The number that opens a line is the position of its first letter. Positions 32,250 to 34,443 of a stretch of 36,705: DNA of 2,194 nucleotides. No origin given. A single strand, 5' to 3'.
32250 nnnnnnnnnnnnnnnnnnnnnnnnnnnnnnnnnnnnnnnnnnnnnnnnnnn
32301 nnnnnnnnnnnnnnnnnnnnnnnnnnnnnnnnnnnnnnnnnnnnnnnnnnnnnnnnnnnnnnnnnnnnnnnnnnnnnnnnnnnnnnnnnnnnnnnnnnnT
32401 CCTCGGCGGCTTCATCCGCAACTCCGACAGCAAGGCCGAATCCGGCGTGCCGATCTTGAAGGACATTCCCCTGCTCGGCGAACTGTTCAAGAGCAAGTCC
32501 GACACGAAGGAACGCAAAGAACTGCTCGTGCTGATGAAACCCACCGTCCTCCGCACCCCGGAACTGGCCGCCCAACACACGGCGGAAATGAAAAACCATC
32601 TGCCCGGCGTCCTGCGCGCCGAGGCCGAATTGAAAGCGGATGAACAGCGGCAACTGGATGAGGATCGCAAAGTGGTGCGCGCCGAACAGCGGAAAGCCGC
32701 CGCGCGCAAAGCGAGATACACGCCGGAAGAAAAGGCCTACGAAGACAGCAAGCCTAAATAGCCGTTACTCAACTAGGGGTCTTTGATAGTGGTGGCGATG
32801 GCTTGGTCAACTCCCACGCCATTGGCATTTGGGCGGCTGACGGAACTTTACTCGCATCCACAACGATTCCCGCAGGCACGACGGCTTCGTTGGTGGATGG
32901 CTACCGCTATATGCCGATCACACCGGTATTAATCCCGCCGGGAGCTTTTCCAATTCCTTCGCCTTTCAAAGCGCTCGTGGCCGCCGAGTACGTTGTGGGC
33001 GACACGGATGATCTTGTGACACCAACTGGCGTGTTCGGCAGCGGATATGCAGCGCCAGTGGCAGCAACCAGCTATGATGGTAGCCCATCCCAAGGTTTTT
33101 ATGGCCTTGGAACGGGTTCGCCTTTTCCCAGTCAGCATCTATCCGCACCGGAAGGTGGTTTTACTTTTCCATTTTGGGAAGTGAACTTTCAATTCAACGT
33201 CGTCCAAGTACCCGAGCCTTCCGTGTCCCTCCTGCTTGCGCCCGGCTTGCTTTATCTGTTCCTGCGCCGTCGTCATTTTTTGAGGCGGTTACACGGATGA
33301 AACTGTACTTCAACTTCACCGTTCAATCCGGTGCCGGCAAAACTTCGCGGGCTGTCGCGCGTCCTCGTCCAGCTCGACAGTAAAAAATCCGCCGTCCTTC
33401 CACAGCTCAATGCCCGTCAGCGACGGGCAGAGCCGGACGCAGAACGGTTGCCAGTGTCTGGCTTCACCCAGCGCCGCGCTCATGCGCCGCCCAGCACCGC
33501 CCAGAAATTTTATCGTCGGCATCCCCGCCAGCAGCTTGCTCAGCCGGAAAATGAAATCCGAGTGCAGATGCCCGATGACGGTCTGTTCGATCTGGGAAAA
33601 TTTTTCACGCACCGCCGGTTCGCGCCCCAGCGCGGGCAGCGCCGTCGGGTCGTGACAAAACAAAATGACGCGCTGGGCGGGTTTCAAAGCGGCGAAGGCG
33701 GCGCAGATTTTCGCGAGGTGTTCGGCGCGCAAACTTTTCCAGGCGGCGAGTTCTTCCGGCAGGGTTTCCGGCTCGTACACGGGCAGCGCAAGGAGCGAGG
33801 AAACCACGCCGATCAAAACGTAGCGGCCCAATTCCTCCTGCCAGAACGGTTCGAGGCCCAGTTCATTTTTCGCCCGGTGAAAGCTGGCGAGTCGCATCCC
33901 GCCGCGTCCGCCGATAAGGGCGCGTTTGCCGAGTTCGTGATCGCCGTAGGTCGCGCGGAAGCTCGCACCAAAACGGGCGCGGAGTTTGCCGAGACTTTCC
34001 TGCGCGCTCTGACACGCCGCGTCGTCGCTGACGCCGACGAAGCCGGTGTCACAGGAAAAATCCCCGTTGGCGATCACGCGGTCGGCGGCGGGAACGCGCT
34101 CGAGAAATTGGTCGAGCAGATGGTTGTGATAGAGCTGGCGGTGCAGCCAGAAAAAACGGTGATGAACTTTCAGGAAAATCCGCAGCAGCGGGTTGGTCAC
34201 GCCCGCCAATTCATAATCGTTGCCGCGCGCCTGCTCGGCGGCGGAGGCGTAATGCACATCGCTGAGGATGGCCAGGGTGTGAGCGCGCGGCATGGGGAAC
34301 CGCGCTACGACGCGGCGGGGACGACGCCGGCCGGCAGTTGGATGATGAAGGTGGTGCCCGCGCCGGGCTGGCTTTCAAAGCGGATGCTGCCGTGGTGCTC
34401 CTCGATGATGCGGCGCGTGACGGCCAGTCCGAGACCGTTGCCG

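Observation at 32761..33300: Truncated PEP-CTERM paralog whose homology starts at the last base of the secretin stop codon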

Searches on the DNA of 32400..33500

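Call 56: search_rna_families(source=window, start=32400, end=33500, threshold=evalue, max_evalue=1)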
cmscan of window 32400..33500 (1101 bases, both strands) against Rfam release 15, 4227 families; matches with E-value up to 1: 1.
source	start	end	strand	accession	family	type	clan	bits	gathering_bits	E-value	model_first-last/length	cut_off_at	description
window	33103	33218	+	RF01249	snR190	Gene; snRNA; snoRNA; CD-box;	CL00044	18.9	40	0.088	1-198/198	no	Small nucleolar RNA snR190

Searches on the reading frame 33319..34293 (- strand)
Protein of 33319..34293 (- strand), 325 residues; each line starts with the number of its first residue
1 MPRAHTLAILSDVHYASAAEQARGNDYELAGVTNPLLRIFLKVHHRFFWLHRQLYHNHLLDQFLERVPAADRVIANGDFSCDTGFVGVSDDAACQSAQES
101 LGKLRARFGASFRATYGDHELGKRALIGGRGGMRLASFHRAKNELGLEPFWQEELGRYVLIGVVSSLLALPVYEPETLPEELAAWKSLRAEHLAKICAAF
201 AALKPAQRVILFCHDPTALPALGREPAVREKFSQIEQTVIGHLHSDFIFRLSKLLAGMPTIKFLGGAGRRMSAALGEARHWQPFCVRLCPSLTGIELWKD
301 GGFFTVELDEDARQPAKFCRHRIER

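Call 9: search_protein_families(library=pfam, proteins=[window:33319-34293:-], max_evalue=0.01)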
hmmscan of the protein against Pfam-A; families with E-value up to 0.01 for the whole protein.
window:33319-34293:- (325 aa): 0 families

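Call 10: search_protein_families(library=ncbifam, proteins=[window:33319-34293:-], max_evalue=0.01)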
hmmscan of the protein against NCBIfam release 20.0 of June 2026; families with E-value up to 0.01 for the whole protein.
window:33319-34293:- (325 aa): 0 families

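Call 27: find_homologous_proteins(query=window:33319-34293:-)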
Query window:33319-34293:- (325 aa): 3095 proteins with E <= 0.001 among 8000 candidates; the best 120 are listed.
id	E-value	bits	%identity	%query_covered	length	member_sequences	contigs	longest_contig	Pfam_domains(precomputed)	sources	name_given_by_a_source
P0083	3.3e-210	715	96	100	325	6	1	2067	-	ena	-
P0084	9.2e-188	641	86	100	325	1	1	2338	-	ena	-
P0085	5.6e-186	635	86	100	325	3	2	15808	-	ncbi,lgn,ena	-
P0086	1.5e-185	634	85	100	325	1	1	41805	-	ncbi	-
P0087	3.5e-185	633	86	100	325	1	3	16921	-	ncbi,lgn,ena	-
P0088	2.6e-176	604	82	100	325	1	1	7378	-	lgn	-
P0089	4.2e-173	593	81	100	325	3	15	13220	-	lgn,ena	-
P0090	6.6e-170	583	78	100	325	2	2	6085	-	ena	-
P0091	4.1e-167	573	77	98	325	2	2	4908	-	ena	-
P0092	4.0e-166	570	77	100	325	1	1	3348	-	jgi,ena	-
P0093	1.0e-164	565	77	100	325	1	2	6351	-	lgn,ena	-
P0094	4.0e-153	527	73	100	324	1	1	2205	-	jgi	-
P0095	2.8e-152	525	71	100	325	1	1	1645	-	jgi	jgi:hypothetical protein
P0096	1.0e-151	523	71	100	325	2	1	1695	-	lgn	-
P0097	4.7e-150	517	71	100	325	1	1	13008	-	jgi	-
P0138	2.3e-136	472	64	99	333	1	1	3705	PF00149.34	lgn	-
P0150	3.1e-135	469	65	100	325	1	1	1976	PF00149.34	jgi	jgi:hypothetical protein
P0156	8.3e-135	467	62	100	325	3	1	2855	PF00149.34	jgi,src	-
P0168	1.6e-133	463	62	100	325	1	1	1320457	PF00149.34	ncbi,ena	-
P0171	2.3e-133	462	63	99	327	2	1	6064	PF00149.34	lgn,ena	-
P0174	3.7e-133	462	65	98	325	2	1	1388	PF00149.34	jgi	jgi:hypothetical protein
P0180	6.0e-133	461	64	100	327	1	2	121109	PF00149.34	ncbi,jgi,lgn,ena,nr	ncbi:MAG TPA: metallophosphoesterase [Candidatus Binatia bacterium]|jgi:hypothetical protein|nr:meta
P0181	6.6e-133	461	64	100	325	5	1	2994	PF00149.34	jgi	jgi:hypothetical protein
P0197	3.3e-132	459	62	100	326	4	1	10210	PF00149.34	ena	-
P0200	3.6e-132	459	63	100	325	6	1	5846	PF00149.34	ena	-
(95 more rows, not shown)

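Call 28: find_encoding_contigs(protein=P0086, flank=10000, max_places=3)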
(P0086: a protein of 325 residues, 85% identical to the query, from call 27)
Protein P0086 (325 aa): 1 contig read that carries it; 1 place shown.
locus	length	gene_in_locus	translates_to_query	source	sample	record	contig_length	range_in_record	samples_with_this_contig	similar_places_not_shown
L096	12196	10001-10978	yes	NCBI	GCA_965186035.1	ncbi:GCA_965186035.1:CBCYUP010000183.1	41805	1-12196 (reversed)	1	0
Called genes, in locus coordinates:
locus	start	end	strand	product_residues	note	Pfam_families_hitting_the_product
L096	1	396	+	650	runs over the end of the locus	PF00012:HSP70, PF06723:MreB_Mbl, PF00012:HSP70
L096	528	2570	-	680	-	PF00072:Response_reg, PF01590:GAF (weak), PF13581:HATPase_c_2 (faint), PF02518:HATPase_c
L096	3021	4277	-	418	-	PF00072:Response_reg, PF02518:HATPase_c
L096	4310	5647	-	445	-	PF20968:MASE8, PF00512:HisKA (weak), PF02518:HATPase_c, PF14501:HATPase_c_5 (weak)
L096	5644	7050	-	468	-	-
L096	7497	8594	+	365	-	PF13540:RCC1_2, PF25390:WD40_RLD, PF00415:RCC1 (weak), PF18911:PKD_4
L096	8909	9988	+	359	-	PF00512:HisKA, PF02518:HATPase_c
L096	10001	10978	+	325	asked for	-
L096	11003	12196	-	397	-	?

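Call 29: find_encoding_contigs(protein=P0085, flank=10000, max_places=3)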
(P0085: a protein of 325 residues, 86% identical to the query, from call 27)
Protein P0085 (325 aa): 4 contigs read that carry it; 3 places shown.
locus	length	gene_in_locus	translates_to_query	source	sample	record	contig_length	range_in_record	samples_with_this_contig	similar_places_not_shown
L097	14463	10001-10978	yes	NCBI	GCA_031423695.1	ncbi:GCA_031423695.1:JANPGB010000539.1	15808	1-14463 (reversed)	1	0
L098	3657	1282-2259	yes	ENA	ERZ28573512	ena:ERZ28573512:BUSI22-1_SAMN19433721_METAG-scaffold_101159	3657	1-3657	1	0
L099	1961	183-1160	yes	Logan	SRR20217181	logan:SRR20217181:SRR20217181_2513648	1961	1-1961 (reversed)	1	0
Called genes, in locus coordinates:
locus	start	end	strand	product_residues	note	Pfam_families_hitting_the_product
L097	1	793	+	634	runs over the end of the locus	PF00012:HSP70, PF06723:MreB_Mbl, PF00012:HSP70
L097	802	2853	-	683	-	PF00072:Response_reg (weak), PF02518:HATPase_c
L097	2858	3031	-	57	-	-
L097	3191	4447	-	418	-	PF00072:Response_reg, PF02518:HATPase_c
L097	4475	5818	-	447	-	PF20968:MASE8, PF00512:HisKA (weak), PF02518:HATPase_c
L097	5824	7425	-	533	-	PF08242:Methyltransf_12, PF13649:Methyltransf_25 (weak)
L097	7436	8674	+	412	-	PF03349:Toluene_X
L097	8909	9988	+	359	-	PF00512:HisKA, PF02518:HATPase_c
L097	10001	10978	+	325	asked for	-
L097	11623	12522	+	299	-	PF01841:Transglut_core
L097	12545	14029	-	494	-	PF01266:DAO, PF16901:DAO_C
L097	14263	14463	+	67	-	?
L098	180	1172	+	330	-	-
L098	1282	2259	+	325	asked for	-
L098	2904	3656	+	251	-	?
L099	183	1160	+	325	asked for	-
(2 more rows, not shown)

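Call 30: find_encoding_contigs(protein=P0087, flank=10000, max_places=3)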
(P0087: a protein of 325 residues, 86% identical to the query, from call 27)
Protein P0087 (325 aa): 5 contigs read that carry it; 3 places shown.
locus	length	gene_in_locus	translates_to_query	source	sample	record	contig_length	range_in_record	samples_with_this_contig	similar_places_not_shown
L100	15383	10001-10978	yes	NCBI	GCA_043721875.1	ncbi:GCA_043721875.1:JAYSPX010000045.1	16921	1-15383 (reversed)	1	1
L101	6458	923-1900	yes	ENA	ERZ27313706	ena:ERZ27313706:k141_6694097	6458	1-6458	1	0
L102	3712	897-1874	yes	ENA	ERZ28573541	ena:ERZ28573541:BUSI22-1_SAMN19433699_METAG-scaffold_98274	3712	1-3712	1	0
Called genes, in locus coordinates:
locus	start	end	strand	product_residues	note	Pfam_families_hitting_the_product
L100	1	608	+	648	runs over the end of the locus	PF00012:HSP70, PF06723:MreB_Mbl, PF00012:HSP70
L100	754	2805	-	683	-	PF00072:Response_reg, PF02518:HATPase_c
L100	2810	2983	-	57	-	-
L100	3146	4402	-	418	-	PF00072:Response_reg, PF02518:HATPase_c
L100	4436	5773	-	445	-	PF20968:MASE8, PF00512:HisKA (weak), PF02518:HATPase_c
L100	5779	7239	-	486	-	PF12147:Methyltransf_20 (weak), PF08242:Methyltransf_12, PF13649:Methyltransf_25 (weak)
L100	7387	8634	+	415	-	PF03349:Toluene_X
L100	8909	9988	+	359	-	PF00512:HisKA, PF02518:HATPase_c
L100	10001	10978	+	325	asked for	-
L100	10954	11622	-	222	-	-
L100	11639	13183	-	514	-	-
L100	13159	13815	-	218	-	-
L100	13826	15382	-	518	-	?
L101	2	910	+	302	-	?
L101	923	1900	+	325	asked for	-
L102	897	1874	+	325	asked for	-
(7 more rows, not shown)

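Call 34: find_encoding_contigs(protein=P0083, flank=10000, max_places=6)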
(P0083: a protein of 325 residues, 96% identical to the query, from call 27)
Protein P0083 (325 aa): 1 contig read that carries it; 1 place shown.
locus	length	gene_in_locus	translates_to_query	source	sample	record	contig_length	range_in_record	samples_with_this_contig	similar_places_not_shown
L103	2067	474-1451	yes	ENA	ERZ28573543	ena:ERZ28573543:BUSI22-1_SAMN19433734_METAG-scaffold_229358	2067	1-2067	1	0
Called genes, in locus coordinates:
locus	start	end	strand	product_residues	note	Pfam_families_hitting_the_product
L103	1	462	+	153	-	?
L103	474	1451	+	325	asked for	-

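Call 67: find_encoding_contigs(protein=P0089, flank=6000, max_places=6)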
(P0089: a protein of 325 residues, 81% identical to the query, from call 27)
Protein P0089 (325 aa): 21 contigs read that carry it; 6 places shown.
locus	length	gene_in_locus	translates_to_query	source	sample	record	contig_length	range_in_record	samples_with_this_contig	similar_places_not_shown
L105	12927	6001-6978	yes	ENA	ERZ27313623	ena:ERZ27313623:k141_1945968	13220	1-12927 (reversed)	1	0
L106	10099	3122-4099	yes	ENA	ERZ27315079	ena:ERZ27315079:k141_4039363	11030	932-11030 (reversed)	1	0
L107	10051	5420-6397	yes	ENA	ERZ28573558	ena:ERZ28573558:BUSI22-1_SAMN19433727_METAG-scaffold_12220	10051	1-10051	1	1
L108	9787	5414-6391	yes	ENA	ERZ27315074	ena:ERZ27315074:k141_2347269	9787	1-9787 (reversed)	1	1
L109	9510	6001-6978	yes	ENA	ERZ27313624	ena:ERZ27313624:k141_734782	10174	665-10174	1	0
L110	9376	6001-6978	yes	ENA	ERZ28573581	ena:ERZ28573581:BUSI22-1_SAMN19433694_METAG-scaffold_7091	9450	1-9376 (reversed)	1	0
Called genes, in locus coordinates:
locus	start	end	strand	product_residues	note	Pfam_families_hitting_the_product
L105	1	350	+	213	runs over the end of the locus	?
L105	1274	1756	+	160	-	PF00496:SBP_bac_5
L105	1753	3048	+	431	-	PF00496:SBP_bac_5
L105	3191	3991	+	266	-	-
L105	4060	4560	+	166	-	-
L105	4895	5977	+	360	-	PF00512:HisKA, PF02518:HATPase_c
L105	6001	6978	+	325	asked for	-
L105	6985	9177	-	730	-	PF04453:LptD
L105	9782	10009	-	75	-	-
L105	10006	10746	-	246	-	PF06439:3keto-disac_hyd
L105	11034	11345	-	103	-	-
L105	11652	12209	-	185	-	-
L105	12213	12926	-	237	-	?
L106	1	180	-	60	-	?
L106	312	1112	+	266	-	-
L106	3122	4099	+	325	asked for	-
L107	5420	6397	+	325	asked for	-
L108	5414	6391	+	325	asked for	-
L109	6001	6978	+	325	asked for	-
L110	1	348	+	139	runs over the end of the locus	?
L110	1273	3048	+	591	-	PF00496:SBP_bac_5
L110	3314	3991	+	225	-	-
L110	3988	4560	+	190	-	-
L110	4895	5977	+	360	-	PF00512:HisKA, PF02518:HATPase_c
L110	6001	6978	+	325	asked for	-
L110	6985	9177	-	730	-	PF04453:LptD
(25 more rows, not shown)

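Call 68: find_encoding_contigs(protein=P0088, flank=6000, max_places=4)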
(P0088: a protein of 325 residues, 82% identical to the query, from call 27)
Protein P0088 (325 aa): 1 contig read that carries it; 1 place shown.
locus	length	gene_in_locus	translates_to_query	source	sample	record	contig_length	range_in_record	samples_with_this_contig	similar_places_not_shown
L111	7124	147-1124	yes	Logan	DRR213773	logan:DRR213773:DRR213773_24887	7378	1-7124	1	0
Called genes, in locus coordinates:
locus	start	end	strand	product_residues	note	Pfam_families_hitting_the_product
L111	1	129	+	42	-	?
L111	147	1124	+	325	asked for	-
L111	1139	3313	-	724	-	-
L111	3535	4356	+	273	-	PF00165:HTH_AraC (weak), PF12833:HTH_18, PF00165:HTH_AraC (weak)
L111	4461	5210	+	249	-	PF11932:DUF3450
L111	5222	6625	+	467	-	PF01618:MotA_ExbB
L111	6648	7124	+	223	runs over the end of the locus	PF01618:MotA_ExbB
